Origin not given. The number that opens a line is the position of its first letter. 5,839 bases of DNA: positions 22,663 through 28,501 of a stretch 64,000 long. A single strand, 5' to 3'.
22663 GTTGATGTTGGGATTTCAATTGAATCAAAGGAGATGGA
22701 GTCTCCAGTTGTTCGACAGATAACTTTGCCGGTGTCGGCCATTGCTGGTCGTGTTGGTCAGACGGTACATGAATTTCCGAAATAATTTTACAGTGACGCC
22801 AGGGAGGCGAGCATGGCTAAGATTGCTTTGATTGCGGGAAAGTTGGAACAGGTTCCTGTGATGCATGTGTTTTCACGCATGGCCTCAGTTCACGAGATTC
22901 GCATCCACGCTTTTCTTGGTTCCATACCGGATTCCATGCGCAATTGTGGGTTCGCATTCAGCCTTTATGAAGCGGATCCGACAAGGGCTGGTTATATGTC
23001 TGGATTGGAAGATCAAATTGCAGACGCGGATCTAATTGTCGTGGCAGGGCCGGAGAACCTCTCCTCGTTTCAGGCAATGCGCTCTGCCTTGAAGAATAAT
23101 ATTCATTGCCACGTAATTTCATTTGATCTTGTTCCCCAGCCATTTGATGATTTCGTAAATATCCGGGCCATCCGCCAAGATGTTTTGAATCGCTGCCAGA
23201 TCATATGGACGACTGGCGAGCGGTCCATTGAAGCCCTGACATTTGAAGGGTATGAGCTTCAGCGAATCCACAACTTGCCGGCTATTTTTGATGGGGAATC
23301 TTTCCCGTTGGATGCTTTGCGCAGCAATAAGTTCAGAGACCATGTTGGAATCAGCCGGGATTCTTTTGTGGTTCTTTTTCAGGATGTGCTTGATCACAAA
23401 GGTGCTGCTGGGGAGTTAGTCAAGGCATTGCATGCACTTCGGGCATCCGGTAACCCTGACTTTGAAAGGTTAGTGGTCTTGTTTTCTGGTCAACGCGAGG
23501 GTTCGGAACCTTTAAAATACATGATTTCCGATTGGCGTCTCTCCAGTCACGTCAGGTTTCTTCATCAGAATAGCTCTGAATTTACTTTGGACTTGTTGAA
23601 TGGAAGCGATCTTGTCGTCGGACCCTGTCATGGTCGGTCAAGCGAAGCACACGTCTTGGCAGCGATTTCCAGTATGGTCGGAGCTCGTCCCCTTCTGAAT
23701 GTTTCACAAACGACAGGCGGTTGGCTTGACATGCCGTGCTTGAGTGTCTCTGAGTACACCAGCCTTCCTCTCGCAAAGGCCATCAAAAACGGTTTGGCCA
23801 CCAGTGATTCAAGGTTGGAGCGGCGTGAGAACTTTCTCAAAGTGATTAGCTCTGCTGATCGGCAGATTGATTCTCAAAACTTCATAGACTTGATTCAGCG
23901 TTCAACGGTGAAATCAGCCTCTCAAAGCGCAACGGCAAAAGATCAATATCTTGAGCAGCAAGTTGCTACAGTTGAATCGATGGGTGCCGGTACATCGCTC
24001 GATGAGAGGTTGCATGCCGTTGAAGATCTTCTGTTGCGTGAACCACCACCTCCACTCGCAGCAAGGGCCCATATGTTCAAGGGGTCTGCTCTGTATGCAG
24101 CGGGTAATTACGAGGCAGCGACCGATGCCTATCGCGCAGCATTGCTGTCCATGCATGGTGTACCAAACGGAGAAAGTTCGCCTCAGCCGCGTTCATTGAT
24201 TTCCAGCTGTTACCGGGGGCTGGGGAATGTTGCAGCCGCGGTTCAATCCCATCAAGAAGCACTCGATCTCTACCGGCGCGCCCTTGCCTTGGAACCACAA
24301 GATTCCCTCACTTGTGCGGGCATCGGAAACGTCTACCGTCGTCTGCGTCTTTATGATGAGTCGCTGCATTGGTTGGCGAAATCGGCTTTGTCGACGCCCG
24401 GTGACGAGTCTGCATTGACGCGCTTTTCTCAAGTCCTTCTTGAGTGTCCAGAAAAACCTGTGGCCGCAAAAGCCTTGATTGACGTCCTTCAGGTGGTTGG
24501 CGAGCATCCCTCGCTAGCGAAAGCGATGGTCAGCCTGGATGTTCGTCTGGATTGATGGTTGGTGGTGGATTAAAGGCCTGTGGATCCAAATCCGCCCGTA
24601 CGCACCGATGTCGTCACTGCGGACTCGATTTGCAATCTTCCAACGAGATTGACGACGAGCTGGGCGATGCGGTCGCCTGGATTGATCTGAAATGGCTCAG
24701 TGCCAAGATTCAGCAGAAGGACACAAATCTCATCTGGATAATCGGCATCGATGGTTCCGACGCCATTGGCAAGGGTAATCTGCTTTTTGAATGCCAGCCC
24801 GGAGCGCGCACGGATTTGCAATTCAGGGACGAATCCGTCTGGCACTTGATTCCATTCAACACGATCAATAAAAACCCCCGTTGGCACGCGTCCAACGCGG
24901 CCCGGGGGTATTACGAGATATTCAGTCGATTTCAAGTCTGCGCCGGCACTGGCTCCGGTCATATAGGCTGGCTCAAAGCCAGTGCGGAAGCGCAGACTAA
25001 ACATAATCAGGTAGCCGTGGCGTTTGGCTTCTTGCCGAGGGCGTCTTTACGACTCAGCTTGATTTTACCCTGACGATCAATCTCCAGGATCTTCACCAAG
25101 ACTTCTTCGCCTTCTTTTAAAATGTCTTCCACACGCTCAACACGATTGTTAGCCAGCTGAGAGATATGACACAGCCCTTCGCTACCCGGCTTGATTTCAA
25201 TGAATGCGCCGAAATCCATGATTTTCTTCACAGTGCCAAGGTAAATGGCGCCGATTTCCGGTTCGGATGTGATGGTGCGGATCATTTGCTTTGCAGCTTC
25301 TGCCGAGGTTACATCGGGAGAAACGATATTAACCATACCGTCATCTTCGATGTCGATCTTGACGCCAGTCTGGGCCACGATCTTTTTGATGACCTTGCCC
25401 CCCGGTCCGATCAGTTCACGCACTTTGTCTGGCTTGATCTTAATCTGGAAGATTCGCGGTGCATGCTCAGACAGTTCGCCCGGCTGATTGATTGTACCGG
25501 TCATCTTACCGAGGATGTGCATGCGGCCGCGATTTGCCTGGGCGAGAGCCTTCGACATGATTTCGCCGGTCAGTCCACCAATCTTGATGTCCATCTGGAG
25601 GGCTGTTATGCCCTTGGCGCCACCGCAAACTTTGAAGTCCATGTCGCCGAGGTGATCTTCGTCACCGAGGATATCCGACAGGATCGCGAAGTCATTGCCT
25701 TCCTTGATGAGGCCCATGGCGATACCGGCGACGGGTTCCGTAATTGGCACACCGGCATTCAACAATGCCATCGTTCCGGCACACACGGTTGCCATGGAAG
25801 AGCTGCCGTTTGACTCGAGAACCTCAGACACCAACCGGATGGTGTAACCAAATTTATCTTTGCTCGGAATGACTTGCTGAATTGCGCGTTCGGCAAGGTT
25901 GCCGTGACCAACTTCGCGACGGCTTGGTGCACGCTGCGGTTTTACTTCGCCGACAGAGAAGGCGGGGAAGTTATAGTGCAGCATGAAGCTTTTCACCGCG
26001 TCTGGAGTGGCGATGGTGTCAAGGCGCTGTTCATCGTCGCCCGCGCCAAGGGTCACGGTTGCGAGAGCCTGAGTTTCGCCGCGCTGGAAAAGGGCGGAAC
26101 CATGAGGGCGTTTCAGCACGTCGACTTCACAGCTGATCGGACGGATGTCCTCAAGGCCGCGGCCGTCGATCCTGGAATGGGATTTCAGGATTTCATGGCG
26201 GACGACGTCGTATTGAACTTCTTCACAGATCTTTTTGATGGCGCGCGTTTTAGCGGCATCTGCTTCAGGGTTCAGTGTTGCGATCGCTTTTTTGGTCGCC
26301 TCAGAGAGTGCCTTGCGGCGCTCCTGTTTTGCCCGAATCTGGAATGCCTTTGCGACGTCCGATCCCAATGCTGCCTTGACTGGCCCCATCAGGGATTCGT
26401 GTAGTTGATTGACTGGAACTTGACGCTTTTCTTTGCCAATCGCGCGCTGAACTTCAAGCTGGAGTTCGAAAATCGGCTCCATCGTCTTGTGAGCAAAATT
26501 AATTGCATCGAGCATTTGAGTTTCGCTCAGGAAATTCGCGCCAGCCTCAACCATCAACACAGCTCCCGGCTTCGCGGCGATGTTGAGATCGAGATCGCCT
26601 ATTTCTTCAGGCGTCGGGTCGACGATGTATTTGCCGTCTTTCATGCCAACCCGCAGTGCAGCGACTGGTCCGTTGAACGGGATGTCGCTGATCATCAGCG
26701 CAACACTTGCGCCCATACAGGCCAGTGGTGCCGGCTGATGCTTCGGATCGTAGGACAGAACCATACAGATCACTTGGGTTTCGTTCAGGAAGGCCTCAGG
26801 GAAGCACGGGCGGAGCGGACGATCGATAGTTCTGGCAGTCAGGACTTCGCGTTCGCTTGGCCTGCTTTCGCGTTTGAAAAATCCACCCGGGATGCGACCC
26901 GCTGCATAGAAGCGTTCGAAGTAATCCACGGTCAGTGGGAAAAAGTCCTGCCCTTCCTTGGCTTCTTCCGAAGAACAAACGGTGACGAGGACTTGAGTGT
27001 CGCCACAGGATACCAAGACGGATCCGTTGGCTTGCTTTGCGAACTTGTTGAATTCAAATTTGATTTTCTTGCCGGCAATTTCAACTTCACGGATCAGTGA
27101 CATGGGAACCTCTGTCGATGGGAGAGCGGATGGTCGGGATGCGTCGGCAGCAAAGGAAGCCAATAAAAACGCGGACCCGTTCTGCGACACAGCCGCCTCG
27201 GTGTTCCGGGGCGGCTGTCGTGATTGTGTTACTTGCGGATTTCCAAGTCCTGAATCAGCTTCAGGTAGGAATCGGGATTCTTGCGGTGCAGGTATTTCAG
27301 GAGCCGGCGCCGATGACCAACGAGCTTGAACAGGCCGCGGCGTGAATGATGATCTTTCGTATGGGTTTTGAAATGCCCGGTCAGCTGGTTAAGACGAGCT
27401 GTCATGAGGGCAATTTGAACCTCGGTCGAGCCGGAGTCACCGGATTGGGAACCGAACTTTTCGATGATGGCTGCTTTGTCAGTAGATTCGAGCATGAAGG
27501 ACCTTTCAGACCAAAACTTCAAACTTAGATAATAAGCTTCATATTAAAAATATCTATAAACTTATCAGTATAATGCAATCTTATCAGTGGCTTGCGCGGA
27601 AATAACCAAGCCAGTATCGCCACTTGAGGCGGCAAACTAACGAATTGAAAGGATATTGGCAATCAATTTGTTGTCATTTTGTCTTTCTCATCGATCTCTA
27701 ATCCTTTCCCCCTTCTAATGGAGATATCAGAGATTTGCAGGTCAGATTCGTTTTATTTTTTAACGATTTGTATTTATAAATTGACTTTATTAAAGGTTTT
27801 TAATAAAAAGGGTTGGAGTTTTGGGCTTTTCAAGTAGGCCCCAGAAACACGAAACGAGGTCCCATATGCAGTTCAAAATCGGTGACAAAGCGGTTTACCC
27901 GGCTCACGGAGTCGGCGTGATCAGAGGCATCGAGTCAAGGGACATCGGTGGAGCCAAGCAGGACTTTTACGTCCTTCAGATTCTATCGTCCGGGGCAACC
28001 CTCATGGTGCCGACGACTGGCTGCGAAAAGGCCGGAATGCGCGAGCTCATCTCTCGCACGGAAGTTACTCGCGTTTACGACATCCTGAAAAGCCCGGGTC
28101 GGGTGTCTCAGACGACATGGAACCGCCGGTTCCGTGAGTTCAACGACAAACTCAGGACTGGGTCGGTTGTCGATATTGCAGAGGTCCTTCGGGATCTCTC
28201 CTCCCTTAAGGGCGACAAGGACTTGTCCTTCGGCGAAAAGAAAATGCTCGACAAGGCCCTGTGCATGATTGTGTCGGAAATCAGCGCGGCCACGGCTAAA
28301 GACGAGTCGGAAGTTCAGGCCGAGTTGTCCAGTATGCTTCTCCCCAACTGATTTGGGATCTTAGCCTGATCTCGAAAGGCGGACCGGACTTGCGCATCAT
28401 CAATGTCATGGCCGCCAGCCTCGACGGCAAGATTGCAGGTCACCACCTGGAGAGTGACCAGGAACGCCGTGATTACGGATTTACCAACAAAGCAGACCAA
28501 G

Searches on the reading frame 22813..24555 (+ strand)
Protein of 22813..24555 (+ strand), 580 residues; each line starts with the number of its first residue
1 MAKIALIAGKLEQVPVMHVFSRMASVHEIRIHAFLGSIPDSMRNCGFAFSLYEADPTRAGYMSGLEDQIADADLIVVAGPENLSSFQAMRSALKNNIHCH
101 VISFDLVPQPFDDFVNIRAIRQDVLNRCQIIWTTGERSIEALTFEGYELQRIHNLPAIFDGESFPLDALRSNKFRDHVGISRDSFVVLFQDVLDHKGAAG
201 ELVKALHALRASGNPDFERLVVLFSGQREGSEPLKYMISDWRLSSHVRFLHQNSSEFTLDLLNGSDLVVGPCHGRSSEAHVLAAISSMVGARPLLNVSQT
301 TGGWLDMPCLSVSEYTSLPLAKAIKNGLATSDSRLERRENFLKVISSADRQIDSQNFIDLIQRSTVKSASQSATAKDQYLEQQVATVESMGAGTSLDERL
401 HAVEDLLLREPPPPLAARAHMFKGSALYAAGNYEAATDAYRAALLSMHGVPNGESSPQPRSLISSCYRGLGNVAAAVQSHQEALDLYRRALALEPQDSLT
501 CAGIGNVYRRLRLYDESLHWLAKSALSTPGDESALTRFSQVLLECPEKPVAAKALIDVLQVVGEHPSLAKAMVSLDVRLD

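Call 71: search_protein_families(library=pfam, proteins=[window:22813-24555:+], max_evalue=0.0001)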
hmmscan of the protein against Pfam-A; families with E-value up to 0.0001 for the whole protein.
window:22813-24555:+ (580 aa): 8 families
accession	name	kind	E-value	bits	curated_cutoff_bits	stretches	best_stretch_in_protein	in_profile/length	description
PF07719.23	TPR_2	-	5.5e-10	39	27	0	466-497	3-34/34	Tetratricopeptide repeat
PF00515.34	TPR_1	-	6.3e-10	38.9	27.8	0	466-497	3-34/34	Tetratricopeptide repeat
PF13432.12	TPR_16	-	1.8e-09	38.3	32.7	1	401-444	18-58/65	Tetratricopeptide repeat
PF13424.12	TPR_12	-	4.4e-09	36.8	30.1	1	416-488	2-76/77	Tetratricopeptide repeat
PF13374.12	TPR_10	-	2.2e-06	28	27.5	0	467-491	12-36/42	Tetratricopeptide repeat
PF00534.26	Glycos_transf_1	-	7.7e-06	26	26.4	1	173-273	4-101/172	Glycosyl transferases group 1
PF13176.12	TPR_7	-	1.5e-05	25.1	27.9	0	469-496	4-31/36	Tetratricopeptide repeat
PF13181.12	TPR_8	-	1.7e-05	25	25.7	0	417-444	1-28/34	Tetratricopeptide repeat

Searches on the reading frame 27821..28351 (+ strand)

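Call 3: search_protein_families(library=pfam, proteins=[window:27821-28351:+], max_evalue=0.01)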
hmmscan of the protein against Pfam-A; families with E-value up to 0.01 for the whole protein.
window:27821-28351:+ (176 aa): 2 families
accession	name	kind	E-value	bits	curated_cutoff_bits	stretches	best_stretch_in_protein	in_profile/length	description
PF21095.3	CarD_C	-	1.4e-27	95.9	23.1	1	84-169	1-86/87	CarD, C-terminal domain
PF02559.22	CarD_TRCF_RID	-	9.1e-18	64.5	23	1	18-76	1-56/57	CarD-like/TRCF RID domain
